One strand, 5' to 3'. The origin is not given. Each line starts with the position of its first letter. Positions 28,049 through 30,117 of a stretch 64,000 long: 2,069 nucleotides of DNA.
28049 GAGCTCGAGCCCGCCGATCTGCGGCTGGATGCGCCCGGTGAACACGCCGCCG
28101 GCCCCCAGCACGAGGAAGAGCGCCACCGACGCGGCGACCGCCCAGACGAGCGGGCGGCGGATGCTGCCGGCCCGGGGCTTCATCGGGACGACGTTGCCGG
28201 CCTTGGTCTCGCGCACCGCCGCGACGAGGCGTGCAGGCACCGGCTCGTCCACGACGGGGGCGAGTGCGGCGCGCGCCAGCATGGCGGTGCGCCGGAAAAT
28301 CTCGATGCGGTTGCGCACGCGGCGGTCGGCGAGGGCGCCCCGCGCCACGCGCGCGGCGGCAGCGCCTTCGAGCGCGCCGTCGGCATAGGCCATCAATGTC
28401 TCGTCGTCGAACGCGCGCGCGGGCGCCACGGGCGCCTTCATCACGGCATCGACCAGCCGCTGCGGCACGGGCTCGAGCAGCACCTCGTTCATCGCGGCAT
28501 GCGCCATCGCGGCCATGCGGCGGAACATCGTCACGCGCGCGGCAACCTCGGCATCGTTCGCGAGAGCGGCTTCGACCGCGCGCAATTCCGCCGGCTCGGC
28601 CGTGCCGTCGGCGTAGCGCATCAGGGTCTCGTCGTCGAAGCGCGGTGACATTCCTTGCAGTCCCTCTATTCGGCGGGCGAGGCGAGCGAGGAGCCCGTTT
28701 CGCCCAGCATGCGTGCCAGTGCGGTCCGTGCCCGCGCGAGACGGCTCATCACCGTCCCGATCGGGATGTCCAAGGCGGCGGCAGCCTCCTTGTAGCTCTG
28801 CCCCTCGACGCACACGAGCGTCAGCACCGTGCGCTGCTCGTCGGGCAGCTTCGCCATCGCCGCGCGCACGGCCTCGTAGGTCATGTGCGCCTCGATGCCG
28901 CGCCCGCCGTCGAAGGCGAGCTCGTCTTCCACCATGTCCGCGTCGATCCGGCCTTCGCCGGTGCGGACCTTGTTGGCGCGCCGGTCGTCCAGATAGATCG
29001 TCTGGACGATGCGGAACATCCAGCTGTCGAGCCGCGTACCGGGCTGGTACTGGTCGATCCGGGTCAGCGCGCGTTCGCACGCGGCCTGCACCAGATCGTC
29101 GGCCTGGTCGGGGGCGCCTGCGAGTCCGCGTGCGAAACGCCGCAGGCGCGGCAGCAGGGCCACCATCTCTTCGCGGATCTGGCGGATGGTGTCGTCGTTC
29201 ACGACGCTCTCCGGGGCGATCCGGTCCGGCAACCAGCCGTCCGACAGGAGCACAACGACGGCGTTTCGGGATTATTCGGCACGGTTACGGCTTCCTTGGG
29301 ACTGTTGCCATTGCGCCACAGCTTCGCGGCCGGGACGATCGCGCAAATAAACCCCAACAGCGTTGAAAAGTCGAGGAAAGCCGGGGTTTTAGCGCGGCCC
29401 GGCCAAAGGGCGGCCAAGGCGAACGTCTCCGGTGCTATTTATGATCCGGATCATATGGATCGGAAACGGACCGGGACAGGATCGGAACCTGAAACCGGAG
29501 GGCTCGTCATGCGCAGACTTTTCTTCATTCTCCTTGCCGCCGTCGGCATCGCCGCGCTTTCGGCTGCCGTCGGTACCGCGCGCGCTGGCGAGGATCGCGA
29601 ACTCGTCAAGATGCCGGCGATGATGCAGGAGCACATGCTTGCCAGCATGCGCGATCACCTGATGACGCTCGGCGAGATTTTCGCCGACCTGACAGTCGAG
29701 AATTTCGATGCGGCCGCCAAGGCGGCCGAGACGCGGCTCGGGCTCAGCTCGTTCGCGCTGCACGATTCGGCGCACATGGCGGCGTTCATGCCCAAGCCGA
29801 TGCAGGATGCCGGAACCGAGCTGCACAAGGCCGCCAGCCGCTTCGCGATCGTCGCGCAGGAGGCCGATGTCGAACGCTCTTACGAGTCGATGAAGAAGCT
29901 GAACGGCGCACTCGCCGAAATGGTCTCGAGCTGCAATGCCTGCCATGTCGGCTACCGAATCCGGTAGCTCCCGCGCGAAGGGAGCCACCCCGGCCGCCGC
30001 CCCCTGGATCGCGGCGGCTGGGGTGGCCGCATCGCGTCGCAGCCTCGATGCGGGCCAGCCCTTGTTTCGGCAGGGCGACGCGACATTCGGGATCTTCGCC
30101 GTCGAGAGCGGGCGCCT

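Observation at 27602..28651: Anti-sigma factor carries an internal tandem duplication of its sigma-binding N-terminal domain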

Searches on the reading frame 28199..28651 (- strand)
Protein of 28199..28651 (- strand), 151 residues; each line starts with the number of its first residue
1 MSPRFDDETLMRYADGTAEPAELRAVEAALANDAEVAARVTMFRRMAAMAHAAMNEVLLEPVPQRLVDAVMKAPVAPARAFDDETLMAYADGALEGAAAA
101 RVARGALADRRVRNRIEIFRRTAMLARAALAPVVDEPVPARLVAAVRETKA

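Call 66: predict_structure(alignment_id=A5)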
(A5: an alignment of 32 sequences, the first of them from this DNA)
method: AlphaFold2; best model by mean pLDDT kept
length: 151 residues; sequences in the alignment: 32
mean_pLDDT: 84.7   pTM: 0.40
mean pLDDT of the five models: 84.7, 75.7, 73.8, 70.9, 69.4
residues with pLDDT >= 90: 80; 70-90: 50; 50-70: 19; < 50: 2
segments of 3 or more residues with pLDDT < 50: none
pLDDT, mean of each block of 10 residues (from residue 1): 77 92 92 92 89 69 76 67 94 93 93 95 87 74 83 65
secondary structure, 60 per line:
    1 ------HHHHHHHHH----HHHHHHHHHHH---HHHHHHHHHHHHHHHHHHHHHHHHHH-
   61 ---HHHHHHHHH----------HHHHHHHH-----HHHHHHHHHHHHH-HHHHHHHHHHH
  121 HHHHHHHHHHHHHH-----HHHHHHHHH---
elements in order: H7-15 H20-30 H34-59 H64-72 H83-90 H96-108 H110-134 H140-148

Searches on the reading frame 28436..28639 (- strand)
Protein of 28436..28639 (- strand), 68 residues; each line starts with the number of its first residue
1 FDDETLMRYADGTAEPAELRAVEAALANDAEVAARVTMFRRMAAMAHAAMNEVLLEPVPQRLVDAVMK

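Call 30: search_solved_structures(query=A3, max_evalue=10, show_alignments=3)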
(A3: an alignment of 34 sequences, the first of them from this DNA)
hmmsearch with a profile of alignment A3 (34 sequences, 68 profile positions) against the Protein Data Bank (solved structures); distinct sequences matched with E-value up to 10: 3.
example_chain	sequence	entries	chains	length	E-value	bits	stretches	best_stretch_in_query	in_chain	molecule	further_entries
2lfw_B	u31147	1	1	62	0.026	18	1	39-67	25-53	NepR anti sigma factor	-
3hut_A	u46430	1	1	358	0.086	16.3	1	9-48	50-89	putative branched-chain amino acid ABC transporter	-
3ph0_C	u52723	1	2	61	1.4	12.4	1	16-54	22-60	AscG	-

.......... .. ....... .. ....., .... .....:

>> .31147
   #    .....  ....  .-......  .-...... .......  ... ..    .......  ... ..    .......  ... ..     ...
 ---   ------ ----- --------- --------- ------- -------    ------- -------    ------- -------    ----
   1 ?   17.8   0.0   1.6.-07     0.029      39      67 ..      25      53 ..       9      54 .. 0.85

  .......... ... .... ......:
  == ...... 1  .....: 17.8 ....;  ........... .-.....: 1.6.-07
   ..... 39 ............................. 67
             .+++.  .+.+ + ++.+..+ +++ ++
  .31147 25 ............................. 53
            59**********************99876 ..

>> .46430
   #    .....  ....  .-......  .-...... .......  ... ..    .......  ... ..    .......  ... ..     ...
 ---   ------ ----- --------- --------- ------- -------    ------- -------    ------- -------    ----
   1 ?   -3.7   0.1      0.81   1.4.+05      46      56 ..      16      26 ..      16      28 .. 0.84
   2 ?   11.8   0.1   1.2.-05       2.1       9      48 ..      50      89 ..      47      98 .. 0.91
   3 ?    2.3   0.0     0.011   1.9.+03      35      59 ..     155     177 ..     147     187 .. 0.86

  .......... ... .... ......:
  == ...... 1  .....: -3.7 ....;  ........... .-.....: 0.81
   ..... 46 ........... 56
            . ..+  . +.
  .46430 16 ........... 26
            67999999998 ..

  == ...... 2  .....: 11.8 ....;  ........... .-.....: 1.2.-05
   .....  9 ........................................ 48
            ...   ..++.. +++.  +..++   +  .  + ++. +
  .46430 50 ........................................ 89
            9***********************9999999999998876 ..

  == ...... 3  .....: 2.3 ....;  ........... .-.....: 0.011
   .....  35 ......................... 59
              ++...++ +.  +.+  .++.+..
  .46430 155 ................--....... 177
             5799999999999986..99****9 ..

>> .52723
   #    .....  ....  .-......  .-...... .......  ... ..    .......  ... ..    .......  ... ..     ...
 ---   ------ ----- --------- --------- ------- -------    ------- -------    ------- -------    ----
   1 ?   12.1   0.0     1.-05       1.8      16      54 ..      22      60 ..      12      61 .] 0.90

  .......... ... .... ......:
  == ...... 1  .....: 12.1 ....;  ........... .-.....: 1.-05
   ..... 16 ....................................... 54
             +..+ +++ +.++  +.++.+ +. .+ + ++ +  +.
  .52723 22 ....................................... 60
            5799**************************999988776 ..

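Call 36: search_protein_representatives(alignment_id=A3)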
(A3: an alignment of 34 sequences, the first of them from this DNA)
Query: 34 sequences, 68 profile positions. Proteins with E-value up to 0.001 (for the whole library): 5127; up to 1e-10: 967; up to 1e-30: 2. The best 150 are listed.
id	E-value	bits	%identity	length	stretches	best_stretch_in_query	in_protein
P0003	1.9e-51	188.2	-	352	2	1-67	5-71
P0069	2.9e-43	162.0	-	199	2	1-66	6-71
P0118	6.1e-26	106.5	-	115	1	1-66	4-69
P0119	1.2e-25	105.5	-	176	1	1-66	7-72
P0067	3.3e-25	104.2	-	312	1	1-67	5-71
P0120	1.2e-24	102.4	-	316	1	1-66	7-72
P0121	1.4e-23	99.0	-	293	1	1-64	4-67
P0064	8.4e-23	96.4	-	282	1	1-67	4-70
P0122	1.3e-22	95.8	-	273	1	1-67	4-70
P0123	2.7e-22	94.8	-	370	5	9-58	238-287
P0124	1.9e-21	92.1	-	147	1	1-65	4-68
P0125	1.0e-20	89.8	-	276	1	1-67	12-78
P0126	1.5e-20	89.3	-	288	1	5-67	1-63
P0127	2.1e-20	88.8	-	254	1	3-67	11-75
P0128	6.0e-20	87.3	-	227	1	1-65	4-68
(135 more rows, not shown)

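Call 43: search_protein_families(library=pfam, alignment_id=A3, max_evalue=0.01)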
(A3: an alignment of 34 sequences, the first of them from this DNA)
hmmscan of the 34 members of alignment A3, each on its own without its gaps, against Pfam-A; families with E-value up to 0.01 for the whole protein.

A. member 1, seq(68 aa): 1 family
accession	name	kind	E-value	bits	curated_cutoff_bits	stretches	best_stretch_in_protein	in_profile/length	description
PF13490.11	zf-HC2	-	0.0029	18.1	22.2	1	6-27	8-29/35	Putative zinc-finger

B. families by the number of members that match (of 34 scanned): 4 families
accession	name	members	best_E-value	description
PF13490.11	zf-HC2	19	5.6e-05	Putative zinc-finger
PF18557.6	NepR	11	1.2e-05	Anti-sigma factor NepR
PF13506.12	Glyco_transf_21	1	0.0057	Glycosyl transferase family 21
PF08668.18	HDOD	1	0.0076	HDOD domain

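Call 74: find_encoding_contigs(protein=P0123, flank=4000, max_places=2)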
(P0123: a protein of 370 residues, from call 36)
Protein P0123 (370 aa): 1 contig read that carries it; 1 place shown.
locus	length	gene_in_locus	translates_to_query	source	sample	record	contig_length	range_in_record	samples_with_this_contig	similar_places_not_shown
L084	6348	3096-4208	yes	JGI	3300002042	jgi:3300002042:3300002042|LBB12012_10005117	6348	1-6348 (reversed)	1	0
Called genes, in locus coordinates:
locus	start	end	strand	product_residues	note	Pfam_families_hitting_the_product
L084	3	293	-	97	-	?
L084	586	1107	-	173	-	-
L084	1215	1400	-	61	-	-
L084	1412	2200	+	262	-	-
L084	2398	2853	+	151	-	PF00436:SSB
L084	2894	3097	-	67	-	-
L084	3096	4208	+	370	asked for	PF13490:zf-HC2 (faint)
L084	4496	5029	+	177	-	PF04542:Sigma70_r2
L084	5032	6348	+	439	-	?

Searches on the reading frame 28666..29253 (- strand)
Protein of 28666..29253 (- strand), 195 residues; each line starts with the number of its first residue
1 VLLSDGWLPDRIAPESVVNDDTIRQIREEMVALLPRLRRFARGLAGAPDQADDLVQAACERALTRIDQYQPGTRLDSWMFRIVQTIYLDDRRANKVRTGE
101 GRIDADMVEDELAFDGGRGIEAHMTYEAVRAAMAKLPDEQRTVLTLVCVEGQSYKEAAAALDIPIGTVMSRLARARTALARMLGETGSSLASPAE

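Call 8: search_protein_families(library=pfam, proteins=[window:28666-29253:-], max_evalue=1)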
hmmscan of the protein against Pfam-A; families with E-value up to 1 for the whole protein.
window:28666-29253:- (195 aa): 11 families
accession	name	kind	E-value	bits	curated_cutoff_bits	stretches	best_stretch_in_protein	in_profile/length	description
PF08281.18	Sigma70_r4_2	-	6.9e-17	61.3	25.7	1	127-179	2-54/54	Sigma-70, region 4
PF22029.2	PhyR_sigma2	-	2.1e-13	50.5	27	1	32-83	3-54/55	Sigma2 domain of PhyR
PF04542.20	Sigma70_r2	-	1.2e-11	44.6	24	1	32-95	4-69/71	Sigma-70 region 2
PF04545.22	Sigma70_r4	-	2.4e-11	43.4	24.1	1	132-179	1-48/50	Sigma-70, region 4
PF07638.17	Sigma70_ECF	-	3.5e-05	24.2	21.1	1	50-182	48-182/185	ECF sigma factor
PF13384.12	HTH_23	-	0.0021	18.3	24.6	1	143-174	10-40/50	Homeodomain-like domain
PF13556.12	HTH_30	-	0.0033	17.6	27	1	147-183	8-44/59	PucR C-terminal helix-turn-helix domain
PF05331.17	DUF742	-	0.012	15.9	27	1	125-168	30-72/114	Protein of unknown function (DUF742)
PF00126.33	HTH_1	-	0.078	13.4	26.6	0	148-183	10-45/60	Bacterial regulatory helix-turn-helix protein, lysR family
PF22233.2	PhyR_sigma-like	-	0.15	12.4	27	1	136-175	4-43/50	Response regulator PhyR, sigma-like domain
PF13518.12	HTH_28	-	0.16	12.5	25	1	150-177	11-38/52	Helix-turn-helix domain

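Call 10: search_protein_families(library=ncbifam, proteins=[window:28666-29253:-], max_evalue=1)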
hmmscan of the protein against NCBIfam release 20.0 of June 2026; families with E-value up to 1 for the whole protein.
window:28666-29253:- (195 aa): 93 families (the best 25 are shown)
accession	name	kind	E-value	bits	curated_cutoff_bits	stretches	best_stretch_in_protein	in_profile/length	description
NF009164.0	PRK12511.1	equivalog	2.9e-38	131.2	185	1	25-183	5-159/182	RNA polymerase sigma factor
NF009192.0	PRK12540.1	equivalog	5.5e-34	117.3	307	1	25-184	6-160/182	RNA polymerase sigma factor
NF009198.0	PRK12546.1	equivalog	3.7e-32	111.6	270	1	24-184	7-162/188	RNA polymerase sigma factor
NF009185.0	PRK12533.1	equivalog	3.7e-27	95.4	248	1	39-190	44-200/231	RNA polymerase sigma factor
NF009199.0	PRK12547.1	subfamily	1.1e-25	90.2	219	1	22-185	4-162/184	RNA polymerase sigma factor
NF009169.0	PRK12516.1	equivalog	3.6e-25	88.5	321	1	21-188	7-169/188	RNA polymerase sigma factor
TIGR02947.1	SigH_actino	hypoth_equivalog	8.1e-25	87.6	251.55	1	29-186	16-182/193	RNA polymerase sigma-70 factor, TIGR02947 family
NF007225.0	PRK09643.1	equivalog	4.3e-23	82.1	190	1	36-185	39-184/204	RNA polymerase sigma factor SigM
TIGR02937.1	sigma70-ECF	superfamily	9e-23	80.7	42.9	1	31-182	8-164/165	sigma-70 family RNA polymerase sigma factor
NF004113.0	PRK05602.1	equivalog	3.3e-21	75.8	208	1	22-186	43-204/211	RNA polymerase sigma factor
NF007229.0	PRK09647.1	equivalog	8e-21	74.4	265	1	36-186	56-205/220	RNA polymerase sigma factor SigE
NF007227.0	PRK09645.1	subfamily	1.4e-20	74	202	1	36-188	25-175/177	sigma-70 family RNA polymerase sigma factor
NF058625.1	sigma_PG0214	equivalog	1.7e-19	70.2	130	1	28-183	8-161/170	GFO_1088 family ECF-type sigma factor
NF008888.0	PRK11922.1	equivalog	1.9e-19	70.2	204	1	26-184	32-197/231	RNA polymerase sigma factor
NF007216.0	PRK09638.1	equivalog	2.1e-18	66.7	194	1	36-186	30-177/180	RNA polymerase sigma factor SigY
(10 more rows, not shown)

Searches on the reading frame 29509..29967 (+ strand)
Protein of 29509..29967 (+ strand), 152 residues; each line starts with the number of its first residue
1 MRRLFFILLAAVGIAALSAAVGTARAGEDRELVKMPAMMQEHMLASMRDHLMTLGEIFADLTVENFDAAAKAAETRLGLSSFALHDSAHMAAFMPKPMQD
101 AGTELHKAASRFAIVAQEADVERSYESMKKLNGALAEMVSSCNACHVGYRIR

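Call 80: search_protein_families(library=pfam, proteins=[window:29509-29967:+], max_evalue=0.01)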
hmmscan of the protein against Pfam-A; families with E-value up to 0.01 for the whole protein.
window:29509-29967:+ (152 aa): 1 family
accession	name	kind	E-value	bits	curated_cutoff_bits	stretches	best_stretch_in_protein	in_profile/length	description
PF01322.25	Cytochrom_C_2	-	0.003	18.9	26.5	0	99-150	77-121/121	Cytochrome C'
